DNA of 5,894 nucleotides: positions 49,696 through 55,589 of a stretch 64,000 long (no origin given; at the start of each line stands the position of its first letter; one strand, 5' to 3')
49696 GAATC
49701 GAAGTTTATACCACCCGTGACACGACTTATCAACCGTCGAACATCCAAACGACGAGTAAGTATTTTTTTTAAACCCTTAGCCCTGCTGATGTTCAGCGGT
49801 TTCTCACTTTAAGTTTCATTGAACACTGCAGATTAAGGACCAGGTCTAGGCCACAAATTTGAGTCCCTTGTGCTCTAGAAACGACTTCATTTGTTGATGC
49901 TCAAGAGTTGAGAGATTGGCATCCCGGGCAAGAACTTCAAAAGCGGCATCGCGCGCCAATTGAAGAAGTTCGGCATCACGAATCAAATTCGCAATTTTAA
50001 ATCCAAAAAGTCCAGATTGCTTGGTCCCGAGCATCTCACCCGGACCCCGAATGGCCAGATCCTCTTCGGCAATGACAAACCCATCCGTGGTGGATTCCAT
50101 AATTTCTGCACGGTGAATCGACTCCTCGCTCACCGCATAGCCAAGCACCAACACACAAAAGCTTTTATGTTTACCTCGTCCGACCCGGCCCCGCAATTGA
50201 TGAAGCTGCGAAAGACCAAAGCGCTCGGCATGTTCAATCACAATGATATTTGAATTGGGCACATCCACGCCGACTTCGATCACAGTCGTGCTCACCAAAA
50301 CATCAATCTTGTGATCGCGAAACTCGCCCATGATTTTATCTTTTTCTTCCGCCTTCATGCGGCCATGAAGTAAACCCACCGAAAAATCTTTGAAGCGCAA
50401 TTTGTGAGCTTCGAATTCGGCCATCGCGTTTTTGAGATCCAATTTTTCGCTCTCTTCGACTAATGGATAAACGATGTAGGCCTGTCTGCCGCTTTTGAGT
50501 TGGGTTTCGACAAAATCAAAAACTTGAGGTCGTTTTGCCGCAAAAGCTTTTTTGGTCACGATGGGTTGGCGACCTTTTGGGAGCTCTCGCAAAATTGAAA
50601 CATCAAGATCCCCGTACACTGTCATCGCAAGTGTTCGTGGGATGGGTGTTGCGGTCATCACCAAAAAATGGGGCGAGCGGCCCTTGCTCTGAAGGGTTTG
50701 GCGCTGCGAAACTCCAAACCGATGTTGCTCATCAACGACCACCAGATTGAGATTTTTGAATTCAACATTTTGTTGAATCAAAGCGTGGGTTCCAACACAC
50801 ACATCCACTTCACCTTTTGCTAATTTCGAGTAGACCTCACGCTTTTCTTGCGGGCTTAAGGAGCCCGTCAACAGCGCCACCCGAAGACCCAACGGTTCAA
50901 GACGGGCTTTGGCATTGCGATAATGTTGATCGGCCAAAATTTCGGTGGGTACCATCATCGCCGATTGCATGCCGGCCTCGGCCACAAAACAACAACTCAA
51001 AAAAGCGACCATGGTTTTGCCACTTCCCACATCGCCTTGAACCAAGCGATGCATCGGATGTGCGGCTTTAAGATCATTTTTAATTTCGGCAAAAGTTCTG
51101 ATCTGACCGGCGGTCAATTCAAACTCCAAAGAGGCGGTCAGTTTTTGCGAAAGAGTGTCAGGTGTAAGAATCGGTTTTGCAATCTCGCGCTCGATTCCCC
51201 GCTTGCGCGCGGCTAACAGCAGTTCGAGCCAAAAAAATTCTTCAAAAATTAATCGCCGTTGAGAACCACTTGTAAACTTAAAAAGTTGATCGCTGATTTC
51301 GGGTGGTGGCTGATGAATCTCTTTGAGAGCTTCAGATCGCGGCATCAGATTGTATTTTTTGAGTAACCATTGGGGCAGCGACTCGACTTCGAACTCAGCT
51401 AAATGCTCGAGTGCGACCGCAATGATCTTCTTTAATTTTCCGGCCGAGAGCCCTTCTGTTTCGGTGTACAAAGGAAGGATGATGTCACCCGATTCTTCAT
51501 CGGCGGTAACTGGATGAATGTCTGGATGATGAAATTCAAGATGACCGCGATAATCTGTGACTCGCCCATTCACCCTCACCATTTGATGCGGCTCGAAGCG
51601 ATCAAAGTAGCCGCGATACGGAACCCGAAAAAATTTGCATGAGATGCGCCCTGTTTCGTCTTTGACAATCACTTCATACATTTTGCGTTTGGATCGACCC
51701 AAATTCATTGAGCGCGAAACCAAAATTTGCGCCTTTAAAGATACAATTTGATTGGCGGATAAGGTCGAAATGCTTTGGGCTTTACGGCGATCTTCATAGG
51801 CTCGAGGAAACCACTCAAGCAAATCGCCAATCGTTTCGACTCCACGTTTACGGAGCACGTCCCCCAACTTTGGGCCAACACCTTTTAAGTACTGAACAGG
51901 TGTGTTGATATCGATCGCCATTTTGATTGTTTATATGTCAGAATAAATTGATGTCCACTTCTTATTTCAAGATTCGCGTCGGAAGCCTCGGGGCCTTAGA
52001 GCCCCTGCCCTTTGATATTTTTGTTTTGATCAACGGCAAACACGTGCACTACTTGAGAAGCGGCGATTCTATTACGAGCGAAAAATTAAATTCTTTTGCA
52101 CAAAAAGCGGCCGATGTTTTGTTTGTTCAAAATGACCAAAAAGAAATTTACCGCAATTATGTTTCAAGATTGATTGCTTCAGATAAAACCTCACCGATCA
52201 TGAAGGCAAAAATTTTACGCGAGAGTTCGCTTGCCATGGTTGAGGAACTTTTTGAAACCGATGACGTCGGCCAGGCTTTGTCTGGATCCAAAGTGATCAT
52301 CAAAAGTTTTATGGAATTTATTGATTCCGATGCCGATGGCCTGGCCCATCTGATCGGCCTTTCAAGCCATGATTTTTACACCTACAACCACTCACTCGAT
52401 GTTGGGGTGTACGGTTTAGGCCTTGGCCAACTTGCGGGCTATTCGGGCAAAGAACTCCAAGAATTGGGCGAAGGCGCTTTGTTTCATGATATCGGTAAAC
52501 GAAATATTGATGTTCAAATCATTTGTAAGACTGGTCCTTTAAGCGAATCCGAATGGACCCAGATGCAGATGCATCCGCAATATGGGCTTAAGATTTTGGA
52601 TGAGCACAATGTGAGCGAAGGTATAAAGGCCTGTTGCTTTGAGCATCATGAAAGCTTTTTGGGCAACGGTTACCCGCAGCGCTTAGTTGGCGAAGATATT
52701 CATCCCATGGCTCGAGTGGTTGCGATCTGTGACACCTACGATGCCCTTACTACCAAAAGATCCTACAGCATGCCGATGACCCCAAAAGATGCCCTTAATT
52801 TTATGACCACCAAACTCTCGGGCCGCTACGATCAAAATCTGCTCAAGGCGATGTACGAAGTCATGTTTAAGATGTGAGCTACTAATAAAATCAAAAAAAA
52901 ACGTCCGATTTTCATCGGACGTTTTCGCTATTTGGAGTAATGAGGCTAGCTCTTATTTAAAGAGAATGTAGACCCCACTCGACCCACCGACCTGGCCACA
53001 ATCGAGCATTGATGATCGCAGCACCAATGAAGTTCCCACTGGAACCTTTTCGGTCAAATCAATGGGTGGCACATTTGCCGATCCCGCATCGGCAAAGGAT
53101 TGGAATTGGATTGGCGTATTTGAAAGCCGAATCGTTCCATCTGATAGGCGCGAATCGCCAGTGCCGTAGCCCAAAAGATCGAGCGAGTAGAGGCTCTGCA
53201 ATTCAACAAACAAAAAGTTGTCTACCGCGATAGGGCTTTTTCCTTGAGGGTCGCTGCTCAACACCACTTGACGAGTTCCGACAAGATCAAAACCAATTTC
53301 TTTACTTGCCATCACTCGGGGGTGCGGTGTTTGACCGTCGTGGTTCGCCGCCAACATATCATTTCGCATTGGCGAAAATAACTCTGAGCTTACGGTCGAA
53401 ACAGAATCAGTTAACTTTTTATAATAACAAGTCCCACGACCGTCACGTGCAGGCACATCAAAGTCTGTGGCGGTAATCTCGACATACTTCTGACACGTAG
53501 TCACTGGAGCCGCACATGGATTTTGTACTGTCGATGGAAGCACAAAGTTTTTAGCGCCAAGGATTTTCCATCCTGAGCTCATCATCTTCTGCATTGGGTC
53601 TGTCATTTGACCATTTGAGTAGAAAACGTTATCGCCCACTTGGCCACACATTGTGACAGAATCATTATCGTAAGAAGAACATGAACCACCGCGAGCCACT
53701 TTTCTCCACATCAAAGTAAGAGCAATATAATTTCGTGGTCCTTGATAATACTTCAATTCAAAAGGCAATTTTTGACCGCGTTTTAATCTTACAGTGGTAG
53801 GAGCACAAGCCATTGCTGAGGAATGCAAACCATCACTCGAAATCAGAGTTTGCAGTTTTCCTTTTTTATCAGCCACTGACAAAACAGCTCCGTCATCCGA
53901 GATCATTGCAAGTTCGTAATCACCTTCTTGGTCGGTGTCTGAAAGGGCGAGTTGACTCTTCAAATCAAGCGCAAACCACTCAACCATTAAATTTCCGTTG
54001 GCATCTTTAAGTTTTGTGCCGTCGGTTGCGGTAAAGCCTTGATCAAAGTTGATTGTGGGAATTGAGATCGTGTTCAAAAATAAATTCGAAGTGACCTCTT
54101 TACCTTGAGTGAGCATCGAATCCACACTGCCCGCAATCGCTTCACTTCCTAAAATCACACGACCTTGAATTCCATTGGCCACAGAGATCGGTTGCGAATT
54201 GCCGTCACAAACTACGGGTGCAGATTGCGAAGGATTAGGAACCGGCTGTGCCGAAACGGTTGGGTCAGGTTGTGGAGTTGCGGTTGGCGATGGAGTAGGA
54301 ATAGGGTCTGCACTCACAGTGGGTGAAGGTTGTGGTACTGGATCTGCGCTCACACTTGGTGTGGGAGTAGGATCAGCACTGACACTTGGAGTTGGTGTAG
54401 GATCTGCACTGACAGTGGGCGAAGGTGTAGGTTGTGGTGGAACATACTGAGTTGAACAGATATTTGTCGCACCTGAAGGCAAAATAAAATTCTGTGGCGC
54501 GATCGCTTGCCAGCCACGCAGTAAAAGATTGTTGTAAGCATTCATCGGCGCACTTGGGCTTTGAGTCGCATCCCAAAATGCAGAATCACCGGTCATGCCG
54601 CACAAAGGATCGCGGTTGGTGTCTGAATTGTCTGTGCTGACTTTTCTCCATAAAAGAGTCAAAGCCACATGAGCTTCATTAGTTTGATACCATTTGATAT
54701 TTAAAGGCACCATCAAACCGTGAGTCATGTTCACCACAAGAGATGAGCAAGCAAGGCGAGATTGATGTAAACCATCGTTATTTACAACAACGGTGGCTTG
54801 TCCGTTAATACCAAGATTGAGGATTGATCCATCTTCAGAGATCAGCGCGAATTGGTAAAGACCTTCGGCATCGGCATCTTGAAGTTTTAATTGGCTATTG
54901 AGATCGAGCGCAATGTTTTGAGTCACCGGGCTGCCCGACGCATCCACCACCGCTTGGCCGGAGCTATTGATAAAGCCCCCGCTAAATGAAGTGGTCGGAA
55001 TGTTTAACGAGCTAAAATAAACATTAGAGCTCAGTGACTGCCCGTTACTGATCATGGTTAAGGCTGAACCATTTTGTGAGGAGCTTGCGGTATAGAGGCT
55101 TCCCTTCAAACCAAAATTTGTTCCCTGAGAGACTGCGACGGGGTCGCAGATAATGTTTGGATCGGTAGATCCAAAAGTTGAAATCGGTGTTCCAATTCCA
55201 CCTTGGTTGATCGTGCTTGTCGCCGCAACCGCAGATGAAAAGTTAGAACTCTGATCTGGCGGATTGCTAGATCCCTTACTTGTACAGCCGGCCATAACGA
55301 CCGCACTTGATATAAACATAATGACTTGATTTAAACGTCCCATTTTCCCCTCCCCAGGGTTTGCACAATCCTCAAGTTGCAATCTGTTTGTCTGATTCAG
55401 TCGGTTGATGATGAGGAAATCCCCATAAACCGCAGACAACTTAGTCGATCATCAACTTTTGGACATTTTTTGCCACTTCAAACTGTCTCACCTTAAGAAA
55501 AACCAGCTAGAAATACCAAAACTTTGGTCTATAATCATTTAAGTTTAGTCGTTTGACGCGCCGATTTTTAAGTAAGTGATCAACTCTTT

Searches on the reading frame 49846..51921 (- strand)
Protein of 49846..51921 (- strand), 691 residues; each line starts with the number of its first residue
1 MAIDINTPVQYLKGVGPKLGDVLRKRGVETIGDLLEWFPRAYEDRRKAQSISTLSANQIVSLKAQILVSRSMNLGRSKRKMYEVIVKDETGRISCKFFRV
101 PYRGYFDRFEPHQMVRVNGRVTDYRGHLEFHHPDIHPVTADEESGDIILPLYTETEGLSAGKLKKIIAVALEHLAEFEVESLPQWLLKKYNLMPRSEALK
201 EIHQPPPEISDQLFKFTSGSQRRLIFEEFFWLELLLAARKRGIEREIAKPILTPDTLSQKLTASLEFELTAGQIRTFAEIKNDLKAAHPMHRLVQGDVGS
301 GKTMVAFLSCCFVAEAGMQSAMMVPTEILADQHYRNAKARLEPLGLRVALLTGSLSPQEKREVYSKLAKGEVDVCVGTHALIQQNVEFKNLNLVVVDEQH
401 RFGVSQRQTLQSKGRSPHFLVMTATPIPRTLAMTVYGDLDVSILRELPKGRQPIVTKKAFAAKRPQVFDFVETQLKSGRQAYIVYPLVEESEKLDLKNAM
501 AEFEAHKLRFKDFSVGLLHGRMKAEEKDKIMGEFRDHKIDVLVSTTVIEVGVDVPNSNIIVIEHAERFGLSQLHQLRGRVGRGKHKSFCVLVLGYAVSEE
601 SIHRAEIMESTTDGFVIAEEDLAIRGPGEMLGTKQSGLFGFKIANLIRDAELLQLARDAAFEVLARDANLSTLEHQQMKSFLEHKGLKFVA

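Call 78: search_protein_families(library=pfam, proteins=[window:49846-51921:-], max_evalue=0.001)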
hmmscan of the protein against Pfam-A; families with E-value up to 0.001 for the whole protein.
window:49846-51921:- (691 aa): 8 families
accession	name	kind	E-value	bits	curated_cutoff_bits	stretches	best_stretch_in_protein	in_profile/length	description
PF00271.37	Helicase_C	-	1.2e-25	90.4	23.5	1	474-583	11-109/110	Helicase conserved C-terminal domain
PF17191.10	RecG_wedge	-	9.5e-25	87.5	23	1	8-169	1-157/162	RecG wedge domain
PF00270.35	DEAD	-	1.3e-24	87.3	26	1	290-432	15-165/167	DEAD/DEAH box helicase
PF19833.4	RecG_dom3_C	-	2.7e-17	63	26.8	1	611-678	1-69/87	ATP-dependent DNA helicase RecG, domain 3, C-terminal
PF01336.31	tRNA_anti-codon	-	3.6e-11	43.3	27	1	67-137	8-74/75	OB-fold nucleic acid binding domain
PF04851.21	ResIII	-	3.7e-10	40.4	22.5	1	267-426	2-162/164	Type III restriction enzyme, res subunit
PF07517.20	SecA_DEAD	-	7.8e-05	22.5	24.6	1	295-365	96-166/290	SecA DEAD-like domain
PF22590.2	Cas3-like_C_2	-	0.00016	22.3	27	1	504-583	20-104/106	CRISPR-associated nuclease/helicase Cas3, C-terminal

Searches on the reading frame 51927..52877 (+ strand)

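Call 78: search_protein_families(library=pfam, proteins=[window:51927-52877:+], max_evalue=0.001)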
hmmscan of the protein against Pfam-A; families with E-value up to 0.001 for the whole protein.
window:51927-52877:+ (316 aa): 2 families
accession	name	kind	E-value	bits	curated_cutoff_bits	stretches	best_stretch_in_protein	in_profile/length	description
PF13487.12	HD_5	-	1.7e-21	77.2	27.2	1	152-305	14-170/170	HD domain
PF01966.28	HD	-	1.6e-10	41.7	22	1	152-273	1-115/116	HD domain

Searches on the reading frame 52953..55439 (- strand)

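Call 78: search_protein_families(library=pfam, proteins=[window:52953-55439:-], max_evalue=0.001)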
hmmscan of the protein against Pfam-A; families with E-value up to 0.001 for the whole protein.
window:52953-55439:- (828 aa): 1 family
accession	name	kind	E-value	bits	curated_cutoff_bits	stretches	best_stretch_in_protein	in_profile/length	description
PF07691.17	PA14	-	3.1e-07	30.8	24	0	503-579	57-134/147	PA14 domain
